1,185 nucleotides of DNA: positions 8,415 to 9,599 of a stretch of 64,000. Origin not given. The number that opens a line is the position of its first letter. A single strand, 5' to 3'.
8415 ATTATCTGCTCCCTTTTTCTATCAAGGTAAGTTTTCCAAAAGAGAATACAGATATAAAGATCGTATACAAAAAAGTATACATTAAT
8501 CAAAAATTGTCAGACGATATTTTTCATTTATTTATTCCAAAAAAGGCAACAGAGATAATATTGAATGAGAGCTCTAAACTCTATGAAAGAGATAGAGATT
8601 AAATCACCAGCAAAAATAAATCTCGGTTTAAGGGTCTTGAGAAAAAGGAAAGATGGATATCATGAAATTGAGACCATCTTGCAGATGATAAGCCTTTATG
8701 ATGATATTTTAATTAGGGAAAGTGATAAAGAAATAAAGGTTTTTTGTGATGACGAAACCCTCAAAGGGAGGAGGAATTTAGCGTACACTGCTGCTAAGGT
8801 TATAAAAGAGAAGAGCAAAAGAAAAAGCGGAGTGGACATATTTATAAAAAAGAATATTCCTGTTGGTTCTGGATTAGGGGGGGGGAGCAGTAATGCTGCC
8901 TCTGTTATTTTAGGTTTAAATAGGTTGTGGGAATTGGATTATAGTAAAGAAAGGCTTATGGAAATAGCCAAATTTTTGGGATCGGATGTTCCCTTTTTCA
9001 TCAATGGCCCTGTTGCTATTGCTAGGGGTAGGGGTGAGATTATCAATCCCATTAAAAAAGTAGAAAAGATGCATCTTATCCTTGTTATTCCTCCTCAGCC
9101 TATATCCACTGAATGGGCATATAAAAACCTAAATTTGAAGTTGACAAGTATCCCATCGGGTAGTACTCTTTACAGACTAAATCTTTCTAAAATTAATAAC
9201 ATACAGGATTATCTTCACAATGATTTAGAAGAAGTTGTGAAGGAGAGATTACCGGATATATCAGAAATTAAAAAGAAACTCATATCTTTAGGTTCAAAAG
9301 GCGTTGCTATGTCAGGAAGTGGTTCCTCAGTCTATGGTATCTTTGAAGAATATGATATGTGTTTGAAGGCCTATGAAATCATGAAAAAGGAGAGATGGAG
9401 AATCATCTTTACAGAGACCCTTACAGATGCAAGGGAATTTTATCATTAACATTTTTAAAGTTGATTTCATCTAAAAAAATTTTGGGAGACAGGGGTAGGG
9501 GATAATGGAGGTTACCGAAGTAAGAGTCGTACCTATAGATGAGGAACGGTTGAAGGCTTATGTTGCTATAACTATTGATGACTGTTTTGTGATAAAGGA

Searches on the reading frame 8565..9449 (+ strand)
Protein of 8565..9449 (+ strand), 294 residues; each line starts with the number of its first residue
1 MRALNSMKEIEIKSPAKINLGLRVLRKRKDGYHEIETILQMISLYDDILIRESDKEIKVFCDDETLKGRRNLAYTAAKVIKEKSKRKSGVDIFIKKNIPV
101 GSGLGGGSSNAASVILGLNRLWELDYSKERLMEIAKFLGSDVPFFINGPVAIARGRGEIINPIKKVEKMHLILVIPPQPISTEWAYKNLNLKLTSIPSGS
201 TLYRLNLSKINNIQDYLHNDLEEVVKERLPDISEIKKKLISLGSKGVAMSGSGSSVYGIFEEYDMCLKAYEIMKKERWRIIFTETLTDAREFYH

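Call 47: list_cluster_members(proteins=[window:8565-9449:+, window:5989-7761:+, window:4884-5276:-, window:4535-4777:-, window:3758-4222:-, window:2950-3675:-, window:1926-2858:-, window:1013-1828:-, window:499-867:-])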
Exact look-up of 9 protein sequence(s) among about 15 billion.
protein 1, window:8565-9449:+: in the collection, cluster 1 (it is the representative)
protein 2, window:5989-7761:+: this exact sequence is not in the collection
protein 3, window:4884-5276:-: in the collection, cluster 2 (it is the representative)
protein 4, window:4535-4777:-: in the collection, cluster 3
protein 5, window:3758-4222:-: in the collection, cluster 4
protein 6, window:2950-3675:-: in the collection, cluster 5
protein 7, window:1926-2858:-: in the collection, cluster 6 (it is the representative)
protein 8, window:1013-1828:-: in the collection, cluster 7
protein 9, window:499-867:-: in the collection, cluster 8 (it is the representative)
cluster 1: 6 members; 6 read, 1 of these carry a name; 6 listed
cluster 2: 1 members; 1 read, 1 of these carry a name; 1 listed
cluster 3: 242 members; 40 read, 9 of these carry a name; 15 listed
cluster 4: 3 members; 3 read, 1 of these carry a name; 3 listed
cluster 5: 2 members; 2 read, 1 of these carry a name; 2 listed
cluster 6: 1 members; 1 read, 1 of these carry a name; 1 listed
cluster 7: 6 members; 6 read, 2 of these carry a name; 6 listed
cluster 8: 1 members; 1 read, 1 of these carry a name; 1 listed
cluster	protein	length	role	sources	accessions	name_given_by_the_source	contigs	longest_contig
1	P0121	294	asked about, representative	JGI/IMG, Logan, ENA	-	-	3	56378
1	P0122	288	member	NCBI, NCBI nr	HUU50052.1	MAG TPA: 4-(cytidine 5'-diphospho)-2-C-methyl-D-erythritol kinase [Nitrospinota bacterium] | 4-(cytidine 5'-diphospho)-2-C-methyl-D-erythritol kinase [Nitrospinota bacterium]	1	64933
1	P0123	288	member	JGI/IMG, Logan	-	-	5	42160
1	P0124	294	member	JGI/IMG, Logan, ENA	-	-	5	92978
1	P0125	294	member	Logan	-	-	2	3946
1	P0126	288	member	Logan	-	-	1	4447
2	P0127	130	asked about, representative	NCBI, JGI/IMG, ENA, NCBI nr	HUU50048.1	MAG TPA: carbonic anhydrase [Nitrospinota bacterium] | carbonic anhydrase [Nitrospinota bacterium]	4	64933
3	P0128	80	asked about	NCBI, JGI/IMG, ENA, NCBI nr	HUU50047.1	MAG TPA: hypothetical protein VMW81_03715 [Nitrospinota bacterium] | hypothetical protein [Nitrospinota bacterium]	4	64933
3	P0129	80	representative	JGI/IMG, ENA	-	-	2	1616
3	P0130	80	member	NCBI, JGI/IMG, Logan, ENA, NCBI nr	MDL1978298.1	MAG: hypothetical protein LWX52_09420 [Deltaproteobacteria bacterium] | hypothetical protein | hypothetical protein [Deltaproteobacteria bacterium]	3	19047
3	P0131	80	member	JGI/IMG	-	hypothetical protein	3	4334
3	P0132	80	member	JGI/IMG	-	hypothetical protein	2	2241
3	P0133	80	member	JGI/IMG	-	hypothetical protein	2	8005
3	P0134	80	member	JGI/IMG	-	hypothetical protein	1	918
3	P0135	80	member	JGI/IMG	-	hypothetical protein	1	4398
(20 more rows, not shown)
